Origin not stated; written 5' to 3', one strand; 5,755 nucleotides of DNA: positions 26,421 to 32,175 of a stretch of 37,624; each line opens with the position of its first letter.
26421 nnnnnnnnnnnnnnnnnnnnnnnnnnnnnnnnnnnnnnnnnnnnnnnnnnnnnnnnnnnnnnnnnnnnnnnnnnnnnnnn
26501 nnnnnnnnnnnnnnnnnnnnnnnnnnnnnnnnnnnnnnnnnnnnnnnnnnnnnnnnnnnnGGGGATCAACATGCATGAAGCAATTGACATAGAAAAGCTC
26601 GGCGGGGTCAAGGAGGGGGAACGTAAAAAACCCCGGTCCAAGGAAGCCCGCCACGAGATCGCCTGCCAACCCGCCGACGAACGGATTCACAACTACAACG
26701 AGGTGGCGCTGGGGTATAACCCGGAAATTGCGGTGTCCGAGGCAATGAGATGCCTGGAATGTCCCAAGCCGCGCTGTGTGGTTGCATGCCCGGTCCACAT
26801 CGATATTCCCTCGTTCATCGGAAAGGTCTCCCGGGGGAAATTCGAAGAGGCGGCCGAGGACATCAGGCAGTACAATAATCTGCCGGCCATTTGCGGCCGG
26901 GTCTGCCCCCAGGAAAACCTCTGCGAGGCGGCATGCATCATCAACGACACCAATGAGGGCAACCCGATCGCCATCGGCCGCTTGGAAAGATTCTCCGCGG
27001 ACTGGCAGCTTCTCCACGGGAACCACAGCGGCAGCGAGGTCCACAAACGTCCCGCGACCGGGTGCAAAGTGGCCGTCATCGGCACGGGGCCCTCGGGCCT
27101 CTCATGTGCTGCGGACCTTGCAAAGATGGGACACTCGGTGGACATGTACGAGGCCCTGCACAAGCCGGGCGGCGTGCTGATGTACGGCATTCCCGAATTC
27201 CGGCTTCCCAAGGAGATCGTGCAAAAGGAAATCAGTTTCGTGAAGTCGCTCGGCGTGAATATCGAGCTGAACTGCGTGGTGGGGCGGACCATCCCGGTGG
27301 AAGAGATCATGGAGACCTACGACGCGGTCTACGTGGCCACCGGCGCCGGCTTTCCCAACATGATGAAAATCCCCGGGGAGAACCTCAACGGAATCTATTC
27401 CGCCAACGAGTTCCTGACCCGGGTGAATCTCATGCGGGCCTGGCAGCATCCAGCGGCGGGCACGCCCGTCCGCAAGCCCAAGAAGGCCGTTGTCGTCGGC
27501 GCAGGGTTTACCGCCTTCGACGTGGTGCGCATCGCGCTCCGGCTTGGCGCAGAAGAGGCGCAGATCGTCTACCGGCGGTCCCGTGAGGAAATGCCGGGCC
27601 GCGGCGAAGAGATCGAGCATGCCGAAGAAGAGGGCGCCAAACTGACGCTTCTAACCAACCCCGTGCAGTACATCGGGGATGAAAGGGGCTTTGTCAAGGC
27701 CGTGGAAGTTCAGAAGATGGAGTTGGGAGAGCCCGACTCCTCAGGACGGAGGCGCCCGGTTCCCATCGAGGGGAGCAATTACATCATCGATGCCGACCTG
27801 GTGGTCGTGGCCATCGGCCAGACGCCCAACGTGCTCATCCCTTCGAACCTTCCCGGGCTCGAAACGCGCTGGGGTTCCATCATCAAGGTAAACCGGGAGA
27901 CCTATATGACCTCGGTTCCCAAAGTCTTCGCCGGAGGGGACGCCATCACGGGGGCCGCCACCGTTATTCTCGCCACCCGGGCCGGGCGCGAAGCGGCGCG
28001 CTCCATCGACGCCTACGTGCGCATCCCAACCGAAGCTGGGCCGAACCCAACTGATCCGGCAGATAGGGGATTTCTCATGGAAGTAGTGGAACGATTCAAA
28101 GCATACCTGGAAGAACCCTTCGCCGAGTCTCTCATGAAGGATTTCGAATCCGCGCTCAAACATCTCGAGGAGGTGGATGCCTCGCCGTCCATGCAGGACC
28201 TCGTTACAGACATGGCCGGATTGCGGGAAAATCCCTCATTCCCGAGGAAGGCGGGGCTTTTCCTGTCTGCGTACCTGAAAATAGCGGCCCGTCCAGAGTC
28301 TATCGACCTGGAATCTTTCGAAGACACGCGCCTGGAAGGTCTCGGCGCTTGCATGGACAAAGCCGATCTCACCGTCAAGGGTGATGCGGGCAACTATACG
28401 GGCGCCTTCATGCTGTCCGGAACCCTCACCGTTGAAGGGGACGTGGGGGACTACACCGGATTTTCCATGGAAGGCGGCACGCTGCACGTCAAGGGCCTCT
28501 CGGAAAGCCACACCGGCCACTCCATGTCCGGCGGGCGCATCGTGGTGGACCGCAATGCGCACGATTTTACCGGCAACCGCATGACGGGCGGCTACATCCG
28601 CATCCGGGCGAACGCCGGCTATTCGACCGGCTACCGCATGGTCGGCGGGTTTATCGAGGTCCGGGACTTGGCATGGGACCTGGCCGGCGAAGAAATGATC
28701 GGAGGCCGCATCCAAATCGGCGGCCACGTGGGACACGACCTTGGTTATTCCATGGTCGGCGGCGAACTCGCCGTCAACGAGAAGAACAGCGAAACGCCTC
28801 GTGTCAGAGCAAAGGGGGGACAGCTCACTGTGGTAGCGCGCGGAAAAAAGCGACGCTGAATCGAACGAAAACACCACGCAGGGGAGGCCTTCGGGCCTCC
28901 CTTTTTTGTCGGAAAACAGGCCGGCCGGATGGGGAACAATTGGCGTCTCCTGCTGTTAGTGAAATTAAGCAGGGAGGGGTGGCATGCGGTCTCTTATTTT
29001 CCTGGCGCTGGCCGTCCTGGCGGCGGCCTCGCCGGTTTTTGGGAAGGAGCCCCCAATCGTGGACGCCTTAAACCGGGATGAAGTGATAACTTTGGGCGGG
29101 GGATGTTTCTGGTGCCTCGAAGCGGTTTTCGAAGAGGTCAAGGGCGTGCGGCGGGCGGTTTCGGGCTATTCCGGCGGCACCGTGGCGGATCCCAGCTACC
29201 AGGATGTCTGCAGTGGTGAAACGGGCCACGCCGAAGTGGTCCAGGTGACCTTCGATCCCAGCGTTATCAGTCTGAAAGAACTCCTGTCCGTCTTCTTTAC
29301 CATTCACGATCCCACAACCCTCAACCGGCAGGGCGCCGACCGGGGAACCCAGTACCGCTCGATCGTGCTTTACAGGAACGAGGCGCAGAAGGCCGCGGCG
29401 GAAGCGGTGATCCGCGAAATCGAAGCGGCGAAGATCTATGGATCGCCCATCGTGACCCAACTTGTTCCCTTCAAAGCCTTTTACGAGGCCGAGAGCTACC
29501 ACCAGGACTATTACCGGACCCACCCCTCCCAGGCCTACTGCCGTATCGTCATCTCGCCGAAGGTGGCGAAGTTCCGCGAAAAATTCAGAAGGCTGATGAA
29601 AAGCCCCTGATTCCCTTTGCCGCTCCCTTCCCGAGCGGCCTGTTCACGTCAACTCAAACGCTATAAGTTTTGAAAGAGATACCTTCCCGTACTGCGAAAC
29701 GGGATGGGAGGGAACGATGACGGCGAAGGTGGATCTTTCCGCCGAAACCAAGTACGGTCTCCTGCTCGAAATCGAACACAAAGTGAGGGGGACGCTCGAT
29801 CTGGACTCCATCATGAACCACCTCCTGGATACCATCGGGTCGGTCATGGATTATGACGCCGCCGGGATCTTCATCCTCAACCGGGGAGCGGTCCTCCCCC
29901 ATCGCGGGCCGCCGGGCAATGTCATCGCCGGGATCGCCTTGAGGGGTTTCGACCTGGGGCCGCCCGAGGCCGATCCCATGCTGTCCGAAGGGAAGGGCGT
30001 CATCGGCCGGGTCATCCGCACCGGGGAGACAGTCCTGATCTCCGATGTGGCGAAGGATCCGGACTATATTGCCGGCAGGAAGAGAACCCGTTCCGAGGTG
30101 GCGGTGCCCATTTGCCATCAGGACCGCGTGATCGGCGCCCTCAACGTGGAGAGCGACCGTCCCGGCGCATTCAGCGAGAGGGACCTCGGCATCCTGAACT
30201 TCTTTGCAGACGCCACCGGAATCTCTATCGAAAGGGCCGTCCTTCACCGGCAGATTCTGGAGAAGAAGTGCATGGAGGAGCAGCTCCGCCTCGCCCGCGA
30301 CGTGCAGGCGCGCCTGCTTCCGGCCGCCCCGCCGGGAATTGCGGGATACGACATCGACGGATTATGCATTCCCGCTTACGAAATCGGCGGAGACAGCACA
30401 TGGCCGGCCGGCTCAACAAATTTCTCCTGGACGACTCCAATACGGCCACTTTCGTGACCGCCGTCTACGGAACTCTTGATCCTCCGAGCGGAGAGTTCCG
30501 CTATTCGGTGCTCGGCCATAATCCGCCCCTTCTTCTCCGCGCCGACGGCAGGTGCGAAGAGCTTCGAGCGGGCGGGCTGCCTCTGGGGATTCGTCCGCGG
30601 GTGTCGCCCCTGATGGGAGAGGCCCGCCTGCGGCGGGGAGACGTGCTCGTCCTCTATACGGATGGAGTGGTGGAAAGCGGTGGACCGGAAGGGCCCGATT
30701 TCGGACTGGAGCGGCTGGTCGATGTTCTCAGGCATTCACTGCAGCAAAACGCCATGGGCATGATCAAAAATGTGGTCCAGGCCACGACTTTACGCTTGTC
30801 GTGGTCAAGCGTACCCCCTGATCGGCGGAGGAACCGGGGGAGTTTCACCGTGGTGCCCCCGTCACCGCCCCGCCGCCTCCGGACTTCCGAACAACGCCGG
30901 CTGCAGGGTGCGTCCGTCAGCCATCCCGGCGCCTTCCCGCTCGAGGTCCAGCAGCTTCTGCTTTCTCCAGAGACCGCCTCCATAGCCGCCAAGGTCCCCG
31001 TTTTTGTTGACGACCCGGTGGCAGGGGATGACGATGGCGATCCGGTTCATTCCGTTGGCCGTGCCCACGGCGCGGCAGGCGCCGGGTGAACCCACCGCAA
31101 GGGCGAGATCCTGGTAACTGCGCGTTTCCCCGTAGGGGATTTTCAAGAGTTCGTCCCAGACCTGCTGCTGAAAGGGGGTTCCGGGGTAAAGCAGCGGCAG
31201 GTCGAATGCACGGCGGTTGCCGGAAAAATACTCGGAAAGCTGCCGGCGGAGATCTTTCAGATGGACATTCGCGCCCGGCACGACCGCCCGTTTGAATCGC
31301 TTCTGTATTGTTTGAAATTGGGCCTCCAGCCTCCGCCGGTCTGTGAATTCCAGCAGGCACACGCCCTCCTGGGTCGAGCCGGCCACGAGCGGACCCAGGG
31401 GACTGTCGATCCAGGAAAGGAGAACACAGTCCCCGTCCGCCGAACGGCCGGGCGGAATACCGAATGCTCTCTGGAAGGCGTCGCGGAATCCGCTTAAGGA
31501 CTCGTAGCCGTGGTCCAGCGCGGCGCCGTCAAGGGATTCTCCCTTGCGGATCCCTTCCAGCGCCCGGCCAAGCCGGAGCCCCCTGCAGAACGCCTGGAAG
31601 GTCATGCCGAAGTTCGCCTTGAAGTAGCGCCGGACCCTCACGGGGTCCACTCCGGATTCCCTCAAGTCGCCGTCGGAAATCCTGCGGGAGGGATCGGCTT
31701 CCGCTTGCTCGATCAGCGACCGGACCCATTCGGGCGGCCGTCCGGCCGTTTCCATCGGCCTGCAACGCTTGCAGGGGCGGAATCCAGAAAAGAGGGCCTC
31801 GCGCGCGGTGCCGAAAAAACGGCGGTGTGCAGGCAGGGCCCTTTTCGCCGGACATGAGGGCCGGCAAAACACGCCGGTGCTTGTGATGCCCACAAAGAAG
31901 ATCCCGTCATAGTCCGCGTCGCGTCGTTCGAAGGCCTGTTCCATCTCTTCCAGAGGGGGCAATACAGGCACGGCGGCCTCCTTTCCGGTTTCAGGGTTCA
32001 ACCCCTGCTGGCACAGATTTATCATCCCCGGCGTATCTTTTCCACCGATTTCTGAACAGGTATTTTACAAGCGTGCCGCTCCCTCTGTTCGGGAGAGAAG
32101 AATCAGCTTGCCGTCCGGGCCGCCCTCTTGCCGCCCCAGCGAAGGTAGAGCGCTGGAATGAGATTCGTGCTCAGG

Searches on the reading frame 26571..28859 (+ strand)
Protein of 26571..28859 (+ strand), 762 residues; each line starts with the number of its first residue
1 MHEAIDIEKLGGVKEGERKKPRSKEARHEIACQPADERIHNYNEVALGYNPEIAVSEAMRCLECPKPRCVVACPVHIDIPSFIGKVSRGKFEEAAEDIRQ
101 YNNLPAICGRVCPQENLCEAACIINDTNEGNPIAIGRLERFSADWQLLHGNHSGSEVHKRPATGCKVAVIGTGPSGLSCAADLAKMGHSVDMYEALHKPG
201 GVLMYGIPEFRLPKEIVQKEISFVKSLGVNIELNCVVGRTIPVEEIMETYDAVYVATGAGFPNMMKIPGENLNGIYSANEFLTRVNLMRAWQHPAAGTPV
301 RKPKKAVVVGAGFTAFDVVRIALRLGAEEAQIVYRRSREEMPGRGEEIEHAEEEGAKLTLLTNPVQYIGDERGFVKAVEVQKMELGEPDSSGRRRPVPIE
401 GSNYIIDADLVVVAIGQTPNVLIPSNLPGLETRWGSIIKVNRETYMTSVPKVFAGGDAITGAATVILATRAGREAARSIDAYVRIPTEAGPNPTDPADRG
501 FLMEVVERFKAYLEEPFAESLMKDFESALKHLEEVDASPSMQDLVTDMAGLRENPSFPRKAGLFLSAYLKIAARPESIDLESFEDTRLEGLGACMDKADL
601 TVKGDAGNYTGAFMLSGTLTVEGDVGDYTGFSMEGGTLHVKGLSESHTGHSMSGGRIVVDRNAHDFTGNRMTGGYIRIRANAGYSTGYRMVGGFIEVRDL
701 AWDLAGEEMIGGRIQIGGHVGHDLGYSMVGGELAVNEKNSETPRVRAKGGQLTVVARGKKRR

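Call 21: search_protein_families(library=pfam, proteins=[window:26571-28859:+])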
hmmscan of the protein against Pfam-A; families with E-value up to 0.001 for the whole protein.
window:26571-28859:+ (762 aa): 9 families
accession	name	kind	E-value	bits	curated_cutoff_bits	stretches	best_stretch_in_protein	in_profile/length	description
PF14691.11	Fer4_20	-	3e-40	137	25.8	1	38-147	1-109/113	Dihydroprymidine dehydrogenase domain II, 4Fe-4S cluster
PF07992.20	Pyr_redox_2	-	5.7e-31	108.4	26.1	1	166-472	2-291/291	Pyridine nucleotide-disulphide oxidoreductase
PF01493.24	GXGXG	-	1.7e-12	47.7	32.5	1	595-741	29-168/190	GXGXG motif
PF00070.33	Pyr_redox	-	8.1e-08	33.1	22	0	166-199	1-34/82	Pyridine nucleotide-disulphide oxidoreductase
PF13450.12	NAD_binding_8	-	1.8e-07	31.7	21.9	1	169-202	1-34/68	NAD(P)-binding Rossmann-like domain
PF13738.12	Pyr_redox_3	-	6.6e-07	29.3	30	0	154-194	154-194/305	Pyridine nucleotide-disulphide oxidoreductase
PF01266.30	DAO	-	1.7e-06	28.3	27.9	0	166-200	1-35/353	FAD dependent oxidoreductase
PF01262.27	AlaDh_PNT_C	-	9.3e-05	22.4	23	0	295-329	20-54/214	Alanine dehydrogenase/PNT, C-terminal domain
PF03486.20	HI0933_like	-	0.00024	21.1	50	1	166-200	2-36/244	HI0933-like protein Rossmann domain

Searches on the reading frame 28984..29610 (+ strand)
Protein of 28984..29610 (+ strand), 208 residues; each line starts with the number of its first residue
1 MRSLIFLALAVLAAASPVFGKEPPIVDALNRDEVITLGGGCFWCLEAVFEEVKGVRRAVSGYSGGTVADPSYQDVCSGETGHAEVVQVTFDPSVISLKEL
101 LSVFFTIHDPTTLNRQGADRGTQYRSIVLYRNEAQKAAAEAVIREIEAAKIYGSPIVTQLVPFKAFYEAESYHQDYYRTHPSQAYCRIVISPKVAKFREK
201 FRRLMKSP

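Call 21: search_protein_families(library=pfam, proteins=[window:28984-29610:+])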
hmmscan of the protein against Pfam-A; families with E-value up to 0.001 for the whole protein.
window:28984-29610:+ (208 aa): 1 family
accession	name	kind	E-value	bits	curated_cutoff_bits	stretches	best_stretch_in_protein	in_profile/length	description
PF01625.27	PMSR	-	1.1e-65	221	23.7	1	35-186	2-152/153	Peptide methionine sulfoxide reductase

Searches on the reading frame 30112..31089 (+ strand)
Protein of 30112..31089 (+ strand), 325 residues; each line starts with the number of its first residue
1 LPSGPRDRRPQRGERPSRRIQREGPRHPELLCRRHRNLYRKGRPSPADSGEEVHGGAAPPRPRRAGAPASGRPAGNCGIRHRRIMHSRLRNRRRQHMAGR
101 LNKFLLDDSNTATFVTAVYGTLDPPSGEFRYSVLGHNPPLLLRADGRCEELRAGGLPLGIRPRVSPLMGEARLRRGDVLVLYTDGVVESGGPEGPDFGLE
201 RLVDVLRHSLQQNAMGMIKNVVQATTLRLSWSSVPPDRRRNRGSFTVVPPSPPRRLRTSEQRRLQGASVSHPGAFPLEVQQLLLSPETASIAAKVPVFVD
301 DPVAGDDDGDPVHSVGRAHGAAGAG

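Call 21: search_protein_families(library=pfam, proteins=[window:30112-31089:+])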
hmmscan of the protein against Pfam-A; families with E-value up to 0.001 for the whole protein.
window:30112-31089:+ (325 aa): 1 family
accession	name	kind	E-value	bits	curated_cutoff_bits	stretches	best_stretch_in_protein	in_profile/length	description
PF07228.17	SpoIIE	-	6.2e-28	98.5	25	1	93-225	39-172/192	Stage II sporulation protein E (SpoIIE)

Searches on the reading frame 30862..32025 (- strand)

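Call 21: search_protein_families(library=pfam, proteins=[window:30862-32025:-])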
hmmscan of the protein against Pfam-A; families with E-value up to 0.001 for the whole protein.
window:30862-32025:- (387 aa): 4 families
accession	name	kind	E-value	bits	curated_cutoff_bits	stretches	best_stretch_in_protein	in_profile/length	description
PF01035.26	DNA_binding_1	-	3.3e-34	117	27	1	284-363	1-80/81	6-O-methylguanine DNA methyltransferase, DNA binding domain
PF02805.21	Ada_Zn_binding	-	1.2e-23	83.3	23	1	28-90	2-64/65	Metal binding domain of Ada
PF12833.13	HTH_18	-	1.2e-15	58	33.6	1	123-194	4-76/80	Helix-turn-helix domain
PF02870.21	Methyltransf_1N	-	3.9e-06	27.8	21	1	204-278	4-69/71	6-O-methylguanine DNA methyltransferase, ribonuclease-like domain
